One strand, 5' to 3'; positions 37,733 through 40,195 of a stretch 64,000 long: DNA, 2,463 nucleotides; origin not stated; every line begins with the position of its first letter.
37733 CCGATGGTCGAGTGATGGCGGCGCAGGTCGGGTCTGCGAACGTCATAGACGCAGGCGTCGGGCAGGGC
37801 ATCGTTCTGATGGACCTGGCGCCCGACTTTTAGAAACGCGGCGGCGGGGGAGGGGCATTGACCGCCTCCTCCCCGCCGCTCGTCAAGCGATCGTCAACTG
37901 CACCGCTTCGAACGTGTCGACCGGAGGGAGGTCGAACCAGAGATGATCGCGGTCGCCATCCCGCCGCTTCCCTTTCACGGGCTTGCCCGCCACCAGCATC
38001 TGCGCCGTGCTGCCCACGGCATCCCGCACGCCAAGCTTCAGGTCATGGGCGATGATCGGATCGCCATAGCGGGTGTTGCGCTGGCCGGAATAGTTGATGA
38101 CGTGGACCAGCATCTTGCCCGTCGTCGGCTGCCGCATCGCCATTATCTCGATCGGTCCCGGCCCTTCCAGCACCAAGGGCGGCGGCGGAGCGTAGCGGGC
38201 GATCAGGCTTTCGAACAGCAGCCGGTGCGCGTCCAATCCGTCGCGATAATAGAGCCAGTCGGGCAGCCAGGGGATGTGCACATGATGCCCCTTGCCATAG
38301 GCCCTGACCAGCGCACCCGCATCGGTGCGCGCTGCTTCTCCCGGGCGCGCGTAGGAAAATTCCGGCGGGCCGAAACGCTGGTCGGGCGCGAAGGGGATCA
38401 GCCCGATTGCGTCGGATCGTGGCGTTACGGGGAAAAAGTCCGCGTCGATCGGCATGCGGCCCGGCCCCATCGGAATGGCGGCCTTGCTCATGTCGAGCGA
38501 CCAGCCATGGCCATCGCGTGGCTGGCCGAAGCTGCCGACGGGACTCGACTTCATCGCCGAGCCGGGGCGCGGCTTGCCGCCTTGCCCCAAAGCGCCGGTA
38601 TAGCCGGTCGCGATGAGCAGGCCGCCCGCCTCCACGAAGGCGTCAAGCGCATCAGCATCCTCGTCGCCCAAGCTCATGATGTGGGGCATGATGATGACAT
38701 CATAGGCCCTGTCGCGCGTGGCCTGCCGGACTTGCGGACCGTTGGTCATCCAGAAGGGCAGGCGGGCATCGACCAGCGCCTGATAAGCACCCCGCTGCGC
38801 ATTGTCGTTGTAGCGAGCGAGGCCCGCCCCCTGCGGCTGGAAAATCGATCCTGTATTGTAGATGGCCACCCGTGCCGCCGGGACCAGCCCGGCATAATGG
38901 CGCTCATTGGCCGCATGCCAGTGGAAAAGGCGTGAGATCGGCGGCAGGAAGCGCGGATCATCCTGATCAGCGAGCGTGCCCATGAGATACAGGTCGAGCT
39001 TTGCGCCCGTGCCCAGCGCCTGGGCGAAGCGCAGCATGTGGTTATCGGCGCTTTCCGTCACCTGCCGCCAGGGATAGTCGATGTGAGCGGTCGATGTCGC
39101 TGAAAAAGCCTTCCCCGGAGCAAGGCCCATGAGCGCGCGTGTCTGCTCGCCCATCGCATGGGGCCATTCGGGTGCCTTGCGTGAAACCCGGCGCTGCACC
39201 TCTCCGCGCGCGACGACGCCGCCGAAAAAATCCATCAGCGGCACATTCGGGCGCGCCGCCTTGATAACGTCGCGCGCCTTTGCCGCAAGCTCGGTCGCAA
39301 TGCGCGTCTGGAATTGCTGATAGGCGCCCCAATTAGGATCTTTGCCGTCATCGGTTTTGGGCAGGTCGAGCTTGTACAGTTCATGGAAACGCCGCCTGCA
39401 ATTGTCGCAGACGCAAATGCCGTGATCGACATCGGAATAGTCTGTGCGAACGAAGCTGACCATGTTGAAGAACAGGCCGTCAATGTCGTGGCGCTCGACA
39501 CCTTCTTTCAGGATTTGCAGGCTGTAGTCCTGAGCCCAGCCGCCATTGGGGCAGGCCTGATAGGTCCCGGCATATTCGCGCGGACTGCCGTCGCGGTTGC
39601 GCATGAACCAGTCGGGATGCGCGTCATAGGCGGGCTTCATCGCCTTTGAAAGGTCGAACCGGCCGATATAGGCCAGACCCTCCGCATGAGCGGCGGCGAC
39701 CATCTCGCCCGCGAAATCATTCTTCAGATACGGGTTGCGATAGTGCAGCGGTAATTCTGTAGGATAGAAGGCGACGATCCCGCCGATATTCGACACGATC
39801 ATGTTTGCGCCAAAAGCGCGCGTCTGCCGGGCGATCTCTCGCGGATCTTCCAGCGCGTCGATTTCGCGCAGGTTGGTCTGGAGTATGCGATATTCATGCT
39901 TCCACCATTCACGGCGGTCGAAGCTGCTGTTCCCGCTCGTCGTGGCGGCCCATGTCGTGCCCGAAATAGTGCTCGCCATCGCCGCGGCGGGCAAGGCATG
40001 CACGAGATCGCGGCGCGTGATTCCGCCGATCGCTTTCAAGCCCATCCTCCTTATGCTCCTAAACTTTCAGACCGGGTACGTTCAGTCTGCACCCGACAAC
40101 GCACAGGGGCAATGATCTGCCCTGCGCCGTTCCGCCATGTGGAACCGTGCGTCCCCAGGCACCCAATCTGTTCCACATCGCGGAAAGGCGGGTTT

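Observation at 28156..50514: Candidate undescribed glycoside-utilisation system feeding a glycerate pathway that lacks Gcl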

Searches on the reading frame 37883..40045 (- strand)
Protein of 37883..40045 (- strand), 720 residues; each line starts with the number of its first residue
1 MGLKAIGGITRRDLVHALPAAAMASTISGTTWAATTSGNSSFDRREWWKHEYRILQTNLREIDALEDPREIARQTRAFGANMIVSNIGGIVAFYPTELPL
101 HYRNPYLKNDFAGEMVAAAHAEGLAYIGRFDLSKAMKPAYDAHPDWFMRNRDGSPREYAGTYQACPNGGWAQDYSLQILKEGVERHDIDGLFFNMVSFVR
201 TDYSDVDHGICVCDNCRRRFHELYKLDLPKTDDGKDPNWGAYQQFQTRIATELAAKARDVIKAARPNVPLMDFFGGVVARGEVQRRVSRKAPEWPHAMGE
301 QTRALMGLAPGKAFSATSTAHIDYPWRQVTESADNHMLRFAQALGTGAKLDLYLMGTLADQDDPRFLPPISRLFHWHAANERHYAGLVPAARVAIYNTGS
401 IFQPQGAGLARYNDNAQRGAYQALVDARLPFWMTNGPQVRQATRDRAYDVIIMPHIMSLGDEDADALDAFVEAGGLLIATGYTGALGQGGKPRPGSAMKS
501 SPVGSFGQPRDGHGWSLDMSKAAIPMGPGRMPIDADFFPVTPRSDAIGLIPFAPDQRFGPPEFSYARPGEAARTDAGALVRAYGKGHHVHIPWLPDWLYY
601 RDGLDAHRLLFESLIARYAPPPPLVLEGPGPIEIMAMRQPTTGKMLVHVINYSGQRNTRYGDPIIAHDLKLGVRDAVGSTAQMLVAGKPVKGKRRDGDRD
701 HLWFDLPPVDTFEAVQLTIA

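Call 4: search_protein_families(library=pfam, proteins=[window:37883-40045:-])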
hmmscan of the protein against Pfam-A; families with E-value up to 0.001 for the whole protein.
window:37883-40045:- (720 aa): 2 families
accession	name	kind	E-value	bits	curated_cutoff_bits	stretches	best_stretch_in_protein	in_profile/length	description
PF14871.12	GHL6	-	1.7e-22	80.5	35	1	67-195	1-132/132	Hypothetical glycosyl hydrolase 6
PF08532.16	Glyco_hydro_42M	-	8.9e-06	25.8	25.8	1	446-485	56-95/207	Beta-galactosidase trimerisation domain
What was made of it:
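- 37883..40045 (-): GHL6a: Tat-exported, three-domain GH42/GH151-fold enzyme of the uncharacterised GHL6 family. Pfam GHL6 80 bits (call 4).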

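Call 7: search_protein_families(library=ncbifam, proteins=[window:37883-40045:-], max_evalue=0.00001)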
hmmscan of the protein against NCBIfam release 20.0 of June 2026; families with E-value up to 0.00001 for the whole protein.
window:37883-40045:- (720 aa): 0 families

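Call 13: find_encoding_contigs(protein=window:37883-40045:-, flank=10000, max_places=10)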
Protein window:37883-40045:- (720 aa): 19 contigs read that carry it; 8 places shown.
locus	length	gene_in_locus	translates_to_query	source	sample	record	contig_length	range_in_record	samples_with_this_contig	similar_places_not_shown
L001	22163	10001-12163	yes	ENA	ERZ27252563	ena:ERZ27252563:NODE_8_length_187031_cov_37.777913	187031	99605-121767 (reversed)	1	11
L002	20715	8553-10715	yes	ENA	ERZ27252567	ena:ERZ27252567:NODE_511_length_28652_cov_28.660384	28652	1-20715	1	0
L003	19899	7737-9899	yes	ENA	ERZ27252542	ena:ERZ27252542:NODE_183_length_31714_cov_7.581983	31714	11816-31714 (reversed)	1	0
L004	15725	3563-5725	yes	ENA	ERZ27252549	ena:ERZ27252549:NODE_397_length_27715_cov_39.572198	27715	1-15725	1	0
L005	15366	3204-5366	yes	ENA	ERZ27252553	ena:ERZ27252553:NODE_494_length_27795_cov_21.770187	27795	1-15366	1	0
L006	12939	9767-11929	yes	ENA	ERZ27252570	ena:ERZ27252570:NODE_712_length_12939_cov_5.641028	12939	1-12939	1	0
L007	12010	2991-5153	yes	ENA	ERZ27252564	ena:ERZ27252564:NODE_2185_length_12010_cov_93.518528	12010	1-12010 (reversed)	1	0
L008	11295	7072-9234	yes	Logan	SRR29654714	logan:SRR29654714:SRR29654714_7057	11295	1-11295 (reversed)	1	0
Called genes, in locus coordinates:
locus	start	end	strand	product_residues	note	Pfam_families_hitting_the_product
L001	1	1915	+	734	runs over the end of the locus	PF14871:GHL6, PF02638:GHL10 (weak), PF06283:ThuA (weak), PF08532:Glyco_hydro_42M (weak)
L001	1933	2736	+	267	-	PF04199:Cyclase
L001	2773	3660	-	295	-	PF02826:2-Hacid_dh_C (faint), PF03446:NAD_binding_2, PF03807:F420_oxidored (weak), PF14833:NAD_binding_11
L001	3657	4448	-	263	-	PF01261:AP_endonuc_2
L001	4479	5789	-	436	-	PF13660:DUF4147, PF05161:MOFRL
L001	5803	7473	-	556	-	PF02652:Lactate_perm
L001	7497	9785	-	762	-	PF07715:Plug, PF00593:TonB_dep_Rec_b-barrel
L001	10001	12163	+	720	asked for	PF14871:GHL6, PF08532:Glyco_hydro_42M (weak)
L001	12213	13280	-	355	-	-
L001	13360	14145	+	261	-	PF00392:GntR, PF07729:FCD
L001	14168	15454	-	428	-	PF13660:DUF4147, PF05161:MOFRL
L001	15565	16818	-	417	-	PF13517:FG-GAP_3, PF01839:FG-GAP, PF13517:FG-GAP_3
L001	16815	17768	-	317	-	PF01261:AP_endonuc_2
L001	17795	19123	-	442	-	PF07690:MFS_1, PF13347:MFS_2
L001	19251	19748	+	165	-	PF02502:LacAB_rpiB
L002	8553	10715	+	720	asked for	PF14871:GHL6, PF08532:Glyco_hydro_42M (weak)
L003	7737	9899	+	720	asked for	PF14871:GHL6, PF08532:Glyco_hydro_42M (weak)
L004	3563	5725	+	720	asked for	PF14871:GHL6, PF08532:Glyco_hydro_42M (weak)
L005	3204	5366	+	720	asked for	PF14871:GHL6, PF08532:Glyco_hydro_42M (weak)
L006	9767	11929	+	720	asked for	PF14871:GHL6, PF08532:Glyco_hydro_42M (weak)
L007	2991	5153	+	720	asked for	PF14871:GHL6, PF08532:Glyco_hydro_42M (weak)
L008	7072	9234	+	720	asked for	PF14871:GHL6, PF08532:Glyco_hydro_42M (weak)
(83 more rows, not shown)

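Call 14: find_homologous_proteins(query=window:37883-40045:-, max_evalue=1e-10)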
Query window:37883-40045:- (720 aa): 533 proteins with E <= 1e-10 among 8000 candidates; the best 120 are listed.
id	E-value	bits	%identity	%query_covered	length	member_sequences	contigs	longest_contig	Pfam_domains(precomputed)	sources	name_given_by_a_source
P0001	0.0e+0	1492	89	100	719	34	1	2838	PF14871.13,PF08532.17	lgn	-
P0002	0.0e+0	1452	86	100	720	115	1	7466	PF14871.13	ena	-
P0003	0.0e+0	1413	83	100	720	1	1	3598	PF14871.13,PF02638.22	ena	-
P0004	0.0e+0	1408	82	100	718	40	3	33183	PF14871.13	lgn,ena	-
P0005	0.0e+0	1287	78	100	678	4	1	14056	PF14871.13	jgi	jgi:hypothetical protein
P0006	0.0e+0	1275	75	99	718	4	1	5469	PF14871.13,PF08532.17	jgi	jgi:hypothetical protein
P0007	0.0e+0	1236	73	100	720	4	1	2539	PF14871.13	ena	-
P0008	0.0e+0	1236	73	100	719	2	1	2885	PF14871.13,PF08532.17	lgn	-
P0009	0.0e+0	1228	72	100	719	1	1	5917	PF14871.13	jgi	jgi:hypothetical protein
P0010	0.0e+0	1218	75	94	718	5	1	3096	PF14871.13,PF08532.17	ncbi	-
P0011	0.0e+0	1183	71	99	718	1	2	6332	PF14871.13,PF08532.17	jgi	jgi:hypothetical protein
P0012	0.0e+0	1120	68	99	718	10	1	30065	PF14871.13,PF08532.17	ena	-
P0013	5.4e-283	959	59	99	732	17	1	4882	PF14871.13,PF08532.17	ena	-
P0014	4.6e-278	943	59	98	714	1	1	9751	PF14871.13,PF02638.22,PF08532.17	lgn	-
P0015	1.0e-274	932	59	98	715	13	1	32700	PF14871.13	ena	-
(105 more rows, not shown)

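Call 16: find_related_loci(query=A1, collection=genome_contigs, flank=10000)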
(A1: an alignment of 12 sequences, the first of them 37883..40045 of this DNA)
Query A1 (720 aa) in genome_contigs; peptide patterns used: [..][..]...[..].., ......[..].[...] (x = any residue, [..] = any of these).
599 stretches matched a pattern (row limit reached: there are more); 398 encode a relative of the query (tblastn E <= 1e-3); the best 80 are kept; 80 distinct loci.
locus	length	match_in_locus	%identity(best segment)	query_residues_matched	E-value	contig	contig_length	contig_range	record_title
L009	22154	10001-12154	89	1-719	0e+0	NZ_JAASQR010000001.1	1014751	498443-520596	Sphingobium vermicomposti strain DSM 21299 Ga0373322_01, whole genome shotgun sequence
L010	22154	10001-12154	81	1-720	0e+0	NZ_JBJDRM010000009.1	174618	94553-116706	Sphingobium sp. ZW T5_29 ZW_T5_29_contig_009, whole genome shotgun sequence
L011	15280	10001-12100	58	9-713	0e+0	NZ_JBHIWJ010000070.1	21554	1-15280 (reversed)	MAG: Sphingobium sp. isolate MAG22 WDNA01_bin.5.strict_70, whole genome shotgun sequence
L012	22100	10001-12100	59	9-713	0e+0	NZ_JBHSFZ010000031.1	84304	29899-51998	Sphingobium tyrosinilyticum strain CGMCC 1.16225 velvet_auto_105_31, whole genome shotgun sequence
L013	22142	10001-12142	52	8-718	0e+0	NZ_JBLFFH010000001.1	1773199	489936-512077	Sphingomonas sp. DT-204 NODE_1_length_1773199_cov_309.035754, whole genome shotgun sequence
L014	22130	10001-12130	53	9-718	0e+0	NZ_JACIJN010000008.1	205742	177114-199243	Sphingomonas endophytica strain DSM 101535 Ga0373358_08, whole genome shotgun sequence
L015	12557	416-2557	51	9-717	0e+0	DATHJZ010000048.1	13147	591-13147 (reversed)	MAG TPA_asm: Steroidobacteraceae bacterium isolate SMAG_U12565 k141_153008, whole genome shotgun sequence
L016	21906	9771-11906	51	9-717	0e+0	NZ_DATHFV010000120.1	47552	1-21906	MAG: Sphingomonas sp. isolate SMAG_U12456 k141_407479, whole genome shotgun sequence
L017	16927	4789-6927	54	10-717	0e+0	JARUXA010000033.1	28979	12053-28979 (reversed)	Sphingomonas sp. PsM26 NODE_33_length_28979_cov_79.010925, whole genome shotgun sequence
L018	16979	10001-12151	50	4-715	0e+0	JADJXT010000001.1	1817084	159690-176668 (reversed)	MAG: Sphingomonadales bacterium isolate Lyne_18-Q3-R50-59_BAT3C.1 tig00320340-10-18168060, whole genome shotgun sequence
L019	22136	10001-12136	49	8-717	0e+0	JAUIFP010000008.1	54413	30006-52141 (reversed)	MAG: Alphaproteobacteria bacterium isolate Co_bin.103 NODE_4369_length_54413_cov_1.727886, whole genome shotgun sequence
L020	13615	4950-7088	47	8-718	0e+0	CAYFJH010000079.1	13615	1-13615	MAG TPA_asm: uncultured Novosphingobium sp. isolate ERP013524_co1_59 genome assembly, contig: NODE_840_length_13615_cov_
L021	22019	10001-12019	45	47-717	0e+0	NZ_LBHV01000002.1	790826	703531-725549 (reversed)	Rhizobium sp. LC145 LC145_contig2, whole genome shotgun sequence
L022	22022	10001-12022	45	47-717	4e-180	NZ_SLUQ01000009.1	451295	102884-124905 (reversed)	Rhizobium sp. BK251 Ga0307666_109, whole genome shotgun sequence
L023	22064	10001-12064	43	40-718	5e-179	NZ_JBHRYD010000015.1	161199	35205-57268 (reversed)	Devosia honganensis strain KCTC 42281 platanus_K_25_97_15, whole genome shotgun sequence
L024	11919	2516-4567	45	47-720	1e-177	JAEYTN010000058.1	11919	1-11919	MAG: Proteobacteria bacterium isolate OH_CBlB_132 k127_3032946, whole genome shotgun sequence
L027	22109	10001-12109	43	20-720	2e-176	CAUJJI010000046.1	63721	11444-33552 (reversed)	MAG: Pseudomonadota bacterium isolate KLAP68 genome assembly, contig: KLAP68_559587, whole genome shotgun sequence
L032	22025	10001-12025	44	47-717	3e-170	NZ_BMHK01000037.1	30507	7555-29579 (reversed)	Novosphingobium endophyticum strain CGMCC 1.15095 sequence037, whole genome shotgun sequence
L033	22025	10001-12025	41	43-715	8e-165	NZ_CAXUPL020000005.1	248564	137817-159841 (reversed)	Phenylobacterium sp. LjRoot225 LJR225c5, whole genome shotgun sequence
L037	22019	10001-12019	40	46-719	9e-146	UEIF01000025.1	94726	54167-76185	Rhizobiales bacterium isolate AFS040727 genome assembly, contig: contig_25, whole genome shotgun sequence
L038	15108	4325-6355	37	46-719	2e-137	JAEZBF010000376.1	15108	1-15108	MAG: Proteobacteria bacterium isolate OH_CBrB_183 k127_4102539, whole genome shotgun sequence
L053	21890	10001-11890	32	46-674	3e-98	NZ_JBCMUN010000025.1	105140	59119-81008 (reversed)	Paenibacillus oryzisoli strain B-14089 B_14089_contig_0000025, whole genome shotgun sequence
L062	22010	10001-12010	31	47-717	6e-95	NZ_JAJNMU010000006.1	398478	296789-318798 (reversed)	Paenibacillus periandrae strain PM10 NODE_6_length_398478_cov_42.173899, whole genome shotgun sequence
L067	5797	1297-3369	30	21-715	1e-93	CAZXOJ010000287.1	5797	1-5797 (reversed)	MAG TPA_asm: uncultured Bacteroides sp. isolate SRP155585_co2_236 genome assembly, contig: NODE_13724_length_5797_cov_11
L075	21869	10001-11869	31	41-664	2e-91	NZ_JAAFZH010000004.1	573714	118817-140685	Spirosoma terrae strain KCTC 52035 4, whole genome shotgun sequence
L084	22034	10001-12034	28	32-715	2e-89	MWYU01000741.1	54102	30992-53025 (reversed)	MAG: Chitinophagales bacterium 62-2 NODE_1_length_54102_cov_8.51071_ID_4395, whole genome shotgun sequence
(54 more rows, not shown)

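Call 22: search_solved_structures(query=A1, max_evalue=1)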
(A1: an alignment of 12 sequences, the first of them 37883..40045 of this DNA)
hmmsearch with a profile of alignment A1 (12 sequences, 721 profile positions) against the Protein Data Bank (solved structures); distinct sequences matched with E-value up to 1: 15.
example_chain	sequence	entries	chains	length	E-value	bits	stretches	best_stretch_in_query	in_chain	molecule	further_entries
3tts_A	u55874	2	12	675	2.8e-07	32.1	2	138-224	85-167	Beta-galactosidase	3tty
6tvk_AAA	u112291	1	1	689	7.8e-07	30.6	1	105-489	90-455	Alpha-L-fucosidase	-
4oif_A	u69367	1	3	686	7e-05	24.2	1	398-494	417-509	Beta-galactosidase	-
5dfa_A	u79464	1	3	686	7e-05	24.2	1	398-494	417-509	Beta-galactosidase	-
6t5o_AAA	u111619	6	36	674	0.00038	21.7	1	448-500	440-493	Glyco_hydro_42M domain-containing protein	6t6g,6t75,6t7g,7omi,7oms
5e9a_A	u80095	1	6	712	0.053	14.7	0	443-493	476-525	Beta-galactosidase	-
5gsm_A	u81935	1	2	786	0.084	14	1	385-497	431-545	Exo-beta-D-glucosaminidase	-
4uni_A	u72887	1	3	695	0.1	13.7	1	450-496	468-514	BETA-GALACTOSIDASE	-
4ucf_A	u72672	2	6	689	0.14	13.3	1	451-495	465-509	BETA-GALACTOSIDASE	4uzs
1kwg_A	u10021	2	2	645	0.15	13.1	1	115-225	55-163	BETA-GALACTOSIDASE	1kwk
8jw0_l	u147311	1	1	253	0.16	13.1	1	572-636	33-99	Photosystem I PsaL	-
4uoq_A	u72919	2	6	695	0.19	12.8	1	450-496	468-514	BETA-GALACTOSIDASE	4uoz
5vym_A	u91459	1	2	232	0.2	12.8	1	452-494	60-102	Beta-galactosidase BgaB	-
2x1i_A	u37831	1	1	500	0.33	12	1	118-161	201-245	4-ALPHA-GLUCANOTRANSFERASE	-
1hry_A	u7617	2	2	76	0.67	11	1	285-347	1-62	HUMAN SRY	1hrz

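Call 29: search_solved_structures(query=A1, max_evalue=1, show_alignments=2)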
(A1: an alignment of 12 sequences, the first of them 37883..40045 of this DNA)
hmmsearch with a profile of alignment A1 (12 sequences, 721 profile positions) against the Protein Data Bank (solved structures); distinct sequences matched with E-value up to 1: 15.
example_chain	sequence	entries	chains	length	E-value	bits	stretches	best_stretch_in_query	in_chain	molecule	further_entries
3tts_A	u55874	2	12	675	2.8e-07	32.1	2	138-224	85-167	Beta-galactosidase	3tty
6tvk_AAA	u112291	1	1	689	7.8e-07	30.6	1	105-489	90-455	Alpha-L-fucosidase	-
4oif_A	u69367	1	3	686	7e-05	24.2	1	398-494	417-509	Beta-galactosidase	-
5dfa_A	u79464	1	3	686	7e-05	24.2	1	398-494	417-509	Beta-galactosidase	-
6t5o_AAA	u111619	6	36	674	0.00038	21.7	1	448-500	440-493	Glyco_hydro_42M domain-containing protein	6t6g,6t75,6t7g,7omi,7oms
5e9a_A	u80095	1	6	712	0.053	14.7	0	443-493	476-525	Beta-galactosidase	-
5gsm_A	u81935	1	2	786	0.084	14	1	385-497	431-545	Exo-beta-D-glucosaminidase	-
4uni_A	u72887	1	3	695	0.1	13.7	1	450-496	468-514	BETA-GALACTOSIDASE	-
4ucf_A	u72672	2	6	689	0.14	13.3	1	451-495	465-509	BETA-GALACTOSIDASE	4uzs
1kwg_A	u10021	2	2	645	0.15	13.1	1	115-225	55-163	BETA-GALACTOSIDASE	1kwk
8jw0_l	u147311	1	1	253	0.16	13.1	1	572-636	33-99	Photosystem I PsaL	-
4uoq_A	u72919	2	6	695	0.19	12.8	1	450-496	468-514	BETA-GALACTOSIDASE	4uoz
5vym_A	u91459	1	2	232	0.2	12.8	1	452-494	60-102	Beta-galactosidase BgaB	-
2x1i_A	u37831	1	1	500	0.33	12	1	118-161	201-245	4-ALPHA-GLUCANOTRANSFERASE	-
1hry_A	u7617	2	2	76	0.67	11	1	285-347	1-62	HUMAN SRY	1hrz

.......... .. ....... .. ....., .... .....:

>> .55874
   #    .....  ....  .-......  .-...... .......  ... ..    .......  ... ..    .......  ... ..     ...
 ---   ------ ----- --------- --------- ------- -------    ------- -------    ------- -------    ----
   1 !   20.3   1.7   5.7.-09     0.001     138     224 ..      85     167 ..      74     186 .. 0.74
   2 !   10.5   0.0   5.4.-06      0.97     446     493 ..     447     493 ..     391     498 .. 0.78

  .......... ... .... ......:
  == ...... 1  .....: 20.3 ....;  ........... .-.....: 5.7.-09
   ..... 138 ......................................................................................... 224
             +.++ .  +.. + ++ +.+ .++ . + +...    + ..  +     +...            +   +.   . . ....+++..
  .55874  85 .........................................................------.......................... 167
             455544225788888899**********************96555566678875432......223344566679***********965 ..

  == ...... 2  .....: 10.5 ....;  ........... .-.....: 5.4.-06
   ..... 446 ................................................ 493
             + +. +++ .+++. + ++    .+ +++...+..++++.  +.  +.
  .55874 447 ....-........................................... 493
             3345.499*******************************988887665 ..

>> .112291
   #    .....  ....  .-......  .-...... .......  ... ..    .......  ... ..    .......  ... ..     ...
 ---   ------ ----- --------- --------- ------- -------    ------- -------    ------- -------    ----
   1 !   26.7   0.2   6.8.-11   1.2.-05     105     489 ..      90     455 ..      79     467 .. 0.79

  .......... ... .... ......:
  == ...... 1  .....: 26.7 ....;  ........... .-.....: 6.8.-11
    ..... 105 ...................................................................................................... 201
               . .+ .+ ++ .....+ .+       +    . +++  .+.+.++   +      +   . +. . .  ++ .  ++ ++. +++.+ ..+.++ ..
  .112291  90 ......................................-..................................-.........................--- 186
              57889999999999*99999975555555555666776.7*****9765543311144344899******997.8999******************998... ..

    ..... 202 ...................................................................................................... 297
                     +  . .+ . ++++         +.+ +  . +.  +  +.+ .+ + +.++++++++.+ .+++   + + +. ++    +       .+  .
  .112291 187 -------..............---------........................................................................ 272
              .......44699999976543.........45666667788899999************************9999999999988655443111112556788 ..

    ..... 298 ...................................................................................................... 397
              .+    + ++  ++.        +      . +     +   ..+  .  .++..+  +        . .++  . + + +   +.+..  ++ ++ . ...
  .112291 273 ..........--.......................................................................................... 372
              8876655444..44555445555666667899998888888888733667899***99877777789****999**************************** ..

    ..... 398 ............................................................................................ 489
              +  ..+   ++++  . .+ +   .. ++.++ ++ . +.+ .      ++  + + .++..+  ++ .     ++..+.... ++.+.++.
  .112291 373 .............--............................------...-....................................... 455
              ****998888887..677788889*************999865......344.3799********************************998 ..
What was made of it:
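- On GH42: In the profile alignment (call 29) the GH42 Asn-Glu falls on Asn-Val of the GHL6a consensus.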
